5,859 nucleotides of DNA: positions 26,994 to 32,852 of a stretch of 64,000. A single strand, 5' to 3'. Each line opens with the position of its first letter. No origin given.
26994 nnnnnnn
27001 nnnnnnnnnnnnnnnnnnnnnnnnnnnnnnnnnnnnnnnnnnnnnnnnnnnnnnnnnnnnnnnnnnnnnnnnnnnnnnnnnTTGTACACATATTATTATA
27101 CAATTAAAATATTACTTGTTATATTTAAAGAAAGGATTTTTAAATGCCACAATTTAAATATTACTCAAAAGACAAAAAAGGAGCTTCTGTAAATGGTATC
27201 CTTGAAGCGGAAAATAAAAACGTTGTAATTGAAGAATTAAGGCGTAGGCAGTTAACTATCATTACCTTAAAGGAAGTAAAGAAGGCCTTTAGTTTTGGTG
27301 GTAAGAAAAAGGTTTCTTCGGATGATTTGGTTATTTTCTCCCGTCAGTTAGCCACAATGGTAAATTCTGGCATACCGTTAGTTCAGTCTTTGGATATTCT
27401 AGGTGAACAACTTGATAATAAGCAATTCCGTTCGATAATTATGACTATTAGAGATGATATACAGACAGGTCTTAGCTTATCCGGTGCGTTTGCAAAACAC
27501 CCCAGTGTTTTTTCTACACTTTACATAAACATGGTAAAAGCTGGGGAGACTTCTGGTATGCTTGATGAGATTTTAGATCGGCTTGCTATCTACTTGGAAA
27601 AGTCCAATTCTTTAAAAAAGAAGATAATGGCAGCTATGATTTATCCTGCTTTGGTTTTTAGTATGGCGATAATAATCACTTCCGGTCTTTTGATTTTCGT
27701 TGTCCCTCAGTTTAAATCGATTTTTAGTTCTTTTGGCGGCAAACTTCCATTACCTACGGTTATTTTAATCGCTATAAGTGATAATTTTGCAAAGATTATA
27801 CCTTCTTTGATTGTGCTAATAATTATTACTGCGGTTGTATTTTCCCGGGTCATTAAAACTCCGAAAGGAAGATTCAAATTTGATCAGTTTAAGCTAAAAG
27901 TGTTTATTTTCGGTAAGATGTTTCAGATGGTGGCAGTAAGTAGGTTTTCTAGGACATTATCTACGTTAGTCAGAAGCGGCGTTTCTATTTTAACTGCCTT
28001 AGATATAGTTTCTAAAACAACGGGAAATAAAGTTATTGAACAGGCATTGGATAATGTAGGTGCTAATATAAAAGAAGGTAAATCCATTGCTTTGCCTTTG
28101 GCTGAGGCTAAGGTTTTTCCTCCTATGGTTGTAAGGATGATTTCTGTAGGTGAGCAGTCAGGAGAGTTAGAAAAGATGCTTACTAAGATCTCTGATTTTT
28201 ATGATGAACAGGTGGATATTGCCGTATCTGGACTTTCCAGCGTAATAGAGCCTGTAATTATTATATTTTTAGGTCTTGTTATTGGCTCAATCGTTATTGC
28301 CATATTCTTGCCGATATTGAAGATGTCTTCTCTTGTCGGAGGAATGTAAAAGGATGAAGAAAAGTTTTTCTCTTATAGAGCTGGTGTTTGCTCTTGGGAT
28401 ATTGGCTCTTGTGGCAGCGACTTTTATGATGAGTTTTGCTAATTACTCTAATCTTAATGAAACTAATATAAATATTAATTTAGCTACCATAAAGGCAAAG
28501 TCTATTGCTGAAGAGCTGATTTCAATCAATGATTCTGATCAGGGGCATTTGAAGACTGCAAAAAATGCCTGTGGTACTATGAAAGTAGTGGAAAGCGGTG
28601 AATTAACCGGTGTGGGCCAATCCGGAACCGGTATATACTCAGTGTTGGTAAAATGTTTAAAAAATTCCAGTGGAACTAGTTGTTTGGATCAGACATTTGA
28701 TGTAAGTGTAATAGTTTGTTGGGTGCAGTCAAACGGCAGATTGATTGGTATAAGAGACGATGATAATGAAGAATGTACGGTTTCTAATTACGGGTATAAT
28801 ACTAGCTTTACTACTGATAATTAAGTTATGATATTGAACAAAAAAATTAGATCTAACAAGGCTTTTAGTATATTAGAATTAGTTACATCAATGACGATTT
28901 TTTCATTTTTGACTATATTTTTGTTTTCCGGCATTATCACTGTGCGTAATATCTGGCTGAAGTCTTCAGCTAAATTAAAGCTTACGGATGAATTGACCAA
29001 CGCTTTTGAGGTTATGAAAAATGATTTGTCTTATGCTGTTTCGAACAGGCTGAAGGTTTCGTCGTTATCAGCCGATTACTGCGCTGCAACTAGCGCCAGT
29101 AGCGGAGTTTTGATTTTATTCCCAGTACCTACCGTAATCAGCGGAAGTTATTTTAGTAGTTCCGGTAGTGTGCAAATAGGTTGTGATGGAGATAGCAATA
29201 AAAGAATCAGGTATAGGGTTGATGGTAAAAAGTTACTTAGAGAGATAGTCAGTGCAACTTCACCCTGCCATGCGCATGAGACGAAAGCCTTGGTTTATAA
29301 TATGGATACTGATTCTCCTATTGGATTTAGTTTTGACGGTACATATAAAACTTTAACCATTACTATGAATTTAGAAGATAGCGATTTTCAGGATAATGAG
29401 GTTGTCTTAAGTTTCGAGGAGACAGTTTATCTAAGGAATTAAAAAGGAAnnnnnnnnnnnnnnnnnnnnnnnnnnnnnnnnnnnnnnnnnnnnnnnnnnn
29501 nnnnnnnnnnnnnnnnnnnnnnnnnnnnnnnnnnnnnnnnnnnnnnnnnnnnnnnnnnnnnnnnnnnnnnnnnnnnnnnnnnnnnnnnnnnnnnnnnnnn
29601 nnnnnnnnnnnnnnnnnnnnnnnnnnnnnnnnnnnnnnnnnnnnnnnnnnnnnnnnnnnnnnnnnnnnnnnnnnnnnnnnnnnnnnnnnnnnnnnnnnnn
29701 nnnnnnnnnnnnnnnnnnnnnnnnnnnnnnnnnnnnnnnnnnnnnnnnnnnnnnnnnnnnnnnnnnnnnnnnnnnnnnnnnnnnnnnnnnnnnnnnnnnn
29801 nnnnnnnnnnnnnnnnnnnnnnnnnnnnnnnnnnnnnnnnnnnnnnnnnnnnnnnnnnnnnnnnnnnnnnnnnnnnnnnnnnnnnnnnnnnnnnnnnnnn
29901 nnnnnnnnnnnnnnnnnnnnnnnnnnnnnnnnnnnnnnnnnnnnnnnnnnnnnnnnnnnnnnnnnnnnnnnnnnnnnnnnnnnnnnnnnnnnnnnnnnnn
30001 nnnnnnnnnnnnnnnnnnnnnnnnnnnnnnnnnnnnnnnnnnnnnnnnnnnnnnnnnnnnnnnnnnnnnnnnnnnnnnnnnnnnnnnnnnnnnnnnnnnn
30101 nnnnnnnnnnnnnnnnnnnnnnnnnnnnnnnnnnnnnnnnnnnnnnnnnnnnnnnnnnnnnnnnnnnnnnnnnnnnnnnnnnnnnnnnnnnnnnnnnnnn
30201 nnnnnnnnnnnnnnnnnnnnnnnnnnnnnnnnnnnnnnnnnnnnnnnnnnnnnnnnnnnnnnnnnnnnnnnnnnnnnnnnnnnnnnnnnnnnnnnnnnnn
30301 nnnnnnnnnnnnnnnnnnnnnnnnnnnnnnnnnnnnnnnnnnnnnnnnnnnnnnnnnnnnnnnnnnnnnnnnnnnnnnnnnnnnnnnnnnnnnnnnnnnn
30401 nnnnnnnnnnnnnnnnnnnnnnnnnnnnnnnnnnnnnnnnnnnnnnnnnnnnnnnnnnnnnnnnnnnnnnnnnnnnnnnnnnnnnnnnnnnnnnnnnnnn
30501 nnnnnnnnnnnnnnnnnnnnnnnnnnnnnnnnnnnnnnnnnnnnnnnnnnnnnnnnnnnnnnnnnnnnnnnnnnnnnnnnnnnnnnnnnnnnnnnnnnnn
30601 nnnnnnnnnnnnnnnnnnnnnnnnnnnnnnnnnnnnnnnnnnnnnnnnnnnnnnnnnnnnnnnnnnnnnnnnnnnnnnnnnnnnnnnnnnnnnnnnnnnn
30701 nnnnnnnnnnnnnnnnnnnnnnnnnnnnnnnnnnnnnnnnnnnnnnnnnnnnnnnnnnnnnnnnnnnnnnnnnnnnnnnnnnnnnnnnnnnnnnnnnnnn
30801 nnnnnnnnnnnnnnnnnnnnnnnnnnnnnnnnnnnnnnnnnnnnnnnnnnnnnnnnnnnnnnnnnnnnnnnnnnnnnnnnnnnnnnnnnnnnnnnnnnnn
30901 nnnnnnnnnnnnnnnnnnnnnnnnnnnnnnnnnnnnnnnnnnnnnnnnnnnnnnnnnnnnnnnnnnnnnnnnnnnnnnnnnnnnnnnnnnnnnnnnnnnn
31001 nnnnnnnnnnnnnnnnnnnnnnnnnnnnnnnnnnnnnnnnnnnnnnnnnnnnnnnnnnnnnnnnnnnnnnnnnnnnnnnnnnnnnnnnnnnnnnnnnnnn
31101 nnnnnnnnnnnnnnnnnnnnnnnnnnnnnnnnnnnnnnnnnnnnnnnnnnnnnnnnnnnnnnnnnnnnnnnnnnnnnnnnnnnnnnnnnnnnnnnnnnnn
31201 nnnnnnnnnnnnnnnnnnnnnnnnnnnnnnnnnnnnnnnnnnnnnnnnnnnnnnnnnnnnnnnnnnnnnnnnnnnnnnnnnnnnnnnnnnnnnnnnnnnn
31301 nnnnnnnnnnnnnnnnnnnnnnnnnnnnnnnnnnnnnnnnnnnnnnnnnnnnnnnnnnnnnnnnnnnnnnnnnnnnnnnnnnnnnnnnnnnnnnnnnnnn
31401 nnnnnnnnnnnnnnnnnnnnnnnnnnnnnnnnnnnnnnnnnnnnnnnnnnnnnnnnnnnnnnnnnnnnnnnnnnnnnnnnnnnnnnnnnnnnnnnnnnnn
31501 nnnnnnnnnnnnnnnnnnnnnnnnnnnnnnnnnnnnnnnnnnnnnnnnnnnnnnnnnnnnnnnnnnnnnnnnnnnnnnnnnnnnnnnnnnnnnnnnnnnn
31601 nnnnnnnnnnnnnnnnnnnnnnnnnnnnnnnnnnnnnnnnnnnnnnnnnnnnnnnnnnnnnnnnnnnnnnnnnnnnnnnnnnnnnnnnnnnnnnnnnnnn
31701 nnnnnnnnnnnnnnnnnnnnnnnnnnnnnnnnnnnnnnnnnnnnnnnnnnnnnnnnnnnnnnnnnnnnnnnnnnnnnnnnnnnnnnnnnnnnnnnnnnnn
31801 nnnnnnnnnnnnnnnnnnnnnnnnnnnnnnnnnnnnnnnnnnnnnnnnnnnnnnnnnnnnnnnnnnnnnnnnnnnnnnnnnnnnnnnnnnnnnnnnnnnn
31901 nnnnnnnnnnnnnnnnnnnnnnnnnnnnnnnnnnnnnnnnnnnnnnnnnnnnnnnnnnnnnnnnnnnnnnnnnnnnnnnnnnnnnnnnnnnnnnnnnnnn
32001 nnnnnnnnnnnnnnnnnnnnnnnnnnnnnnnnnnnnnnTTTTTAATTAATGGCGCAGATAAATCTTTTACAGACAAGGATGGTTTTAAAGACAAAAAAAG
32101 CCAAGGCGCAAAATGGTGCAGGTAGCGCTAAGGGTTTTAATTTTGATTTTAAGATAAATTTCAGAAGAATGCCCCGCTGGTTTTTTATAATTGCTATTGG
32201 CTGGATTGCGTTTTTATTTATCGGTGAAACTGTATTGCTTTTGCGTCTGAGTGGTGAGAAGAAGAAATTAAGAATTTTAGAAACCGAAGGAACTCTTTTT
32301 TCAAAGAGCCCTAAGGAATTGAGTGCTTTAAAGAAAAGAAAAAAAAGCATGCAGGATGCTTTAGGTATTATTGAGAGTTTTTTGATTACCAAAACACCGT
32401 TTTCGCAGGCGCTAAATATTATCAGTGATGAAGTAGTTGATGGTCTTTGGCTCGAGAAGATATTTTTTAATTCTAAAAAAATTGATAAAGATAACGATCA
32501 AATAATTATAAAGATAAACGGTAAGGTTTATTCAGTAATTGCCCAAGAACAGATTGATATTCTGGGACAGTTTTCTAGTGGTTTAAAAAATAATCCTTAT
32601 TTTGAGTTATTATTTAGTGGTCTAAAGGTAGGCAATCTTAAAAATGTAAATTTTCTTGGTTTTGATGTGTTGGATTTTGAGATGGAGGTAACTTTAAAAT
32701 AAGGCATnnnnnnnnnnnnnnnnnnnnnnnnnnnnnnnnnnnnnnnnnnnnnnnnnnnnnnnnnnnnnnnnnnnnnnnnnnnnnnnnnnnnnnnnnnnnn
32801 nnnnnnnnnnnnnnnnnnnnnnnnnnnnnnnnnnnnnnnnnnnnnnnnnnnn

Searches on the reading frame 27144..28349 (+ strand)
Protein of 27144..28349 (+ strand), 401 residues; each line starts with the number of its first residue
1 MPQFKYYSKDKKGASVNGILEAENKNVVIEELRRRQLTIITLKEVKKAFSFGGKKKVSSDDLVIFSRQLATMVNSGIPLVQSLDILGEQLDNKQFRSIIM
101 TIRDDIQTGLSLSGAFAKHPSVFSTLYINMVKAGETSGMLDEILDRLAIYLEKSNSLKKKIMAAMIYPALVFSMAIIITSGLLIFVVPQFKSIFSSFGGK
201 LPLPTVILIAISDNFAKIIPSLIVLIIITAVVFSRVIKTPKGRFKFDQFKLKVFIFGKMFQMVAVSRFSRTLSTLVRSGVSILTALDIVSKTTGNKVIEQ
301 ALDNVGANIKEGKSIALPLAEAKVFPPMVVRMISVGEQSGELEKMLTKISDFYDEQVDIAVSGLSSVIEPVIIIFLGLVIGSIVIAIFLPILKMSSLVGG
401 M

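Call 6: search_protein_families(library=pfam, proteins=[window:27144-28349:+])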
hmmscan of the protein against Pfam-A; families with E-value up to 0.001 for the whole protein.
window:27144-28349:+ (401 aa): 1 family
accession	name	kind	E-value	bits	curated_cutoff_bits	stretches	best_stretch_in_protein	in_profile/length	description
PF00482.28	T2SSF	-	1.9e-67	225.4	25.2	2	65-188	1-125/125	Type II secretion system (T2SS), protein F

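Call 15: search_protein_families(library=ncbifam, proteins=[window:27144-28349:+], max_evalue=0.00001)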
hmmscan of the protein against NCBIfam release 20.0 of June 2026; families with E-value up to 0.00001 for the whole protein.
window:27144-28349:+ (401 aa): 6 families
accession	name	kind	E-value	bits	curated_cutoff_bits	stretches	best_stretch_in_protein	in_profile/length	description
NF052606.1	T4PiliAsmPilCMyx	equivalog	1.8e-124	415.8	700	1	2-396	20-416/419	type IV pilus assembly protein PilC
TIGR02120.1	GspF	equivalog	2.6e-123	412.2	424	1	4-398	1-401/401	type II secretion system inner membrane protein GspF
NF052607.1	T4PiliAsmPilCThrm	equivalog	1e-121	406.8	700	1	1-394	1-400/406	type IV pilus assembly protein PilC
NF007861.0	PRK10573.1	equivalog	2e-85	287.3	401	1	5-401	8-401/401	protein transport protein HofC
NF047826.1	T3SSXpsF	equivalog_domain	3.5e-82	276.4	650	1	1-399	1-405/405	type II secretion system protein XpsF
NF041012.2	T4P_ComGB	equivalog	5.4e-44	150.9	240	1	65-394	6-330/332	competence type IV pilus assembly protein ComGB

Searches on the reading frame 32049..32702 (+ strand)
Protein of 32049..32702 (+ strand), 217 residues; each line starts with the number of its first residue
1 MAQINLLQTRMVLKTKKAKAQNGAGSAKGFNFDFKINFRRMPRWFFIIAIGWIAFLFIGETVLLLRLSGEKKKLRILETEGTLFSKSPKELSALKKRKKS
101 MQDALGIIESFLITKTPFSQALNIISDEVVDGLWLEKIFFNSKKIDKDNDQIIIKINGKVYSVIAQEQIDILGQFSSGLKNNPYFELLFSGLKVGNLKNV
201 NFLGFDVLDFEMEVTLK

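Call 7: search_protein_families(library=pfam, proteins=[window:32049-32702:+])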
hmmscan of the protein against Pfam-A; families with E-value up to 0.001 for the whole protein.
window:32049-32702:+ (217 aa): 0 families
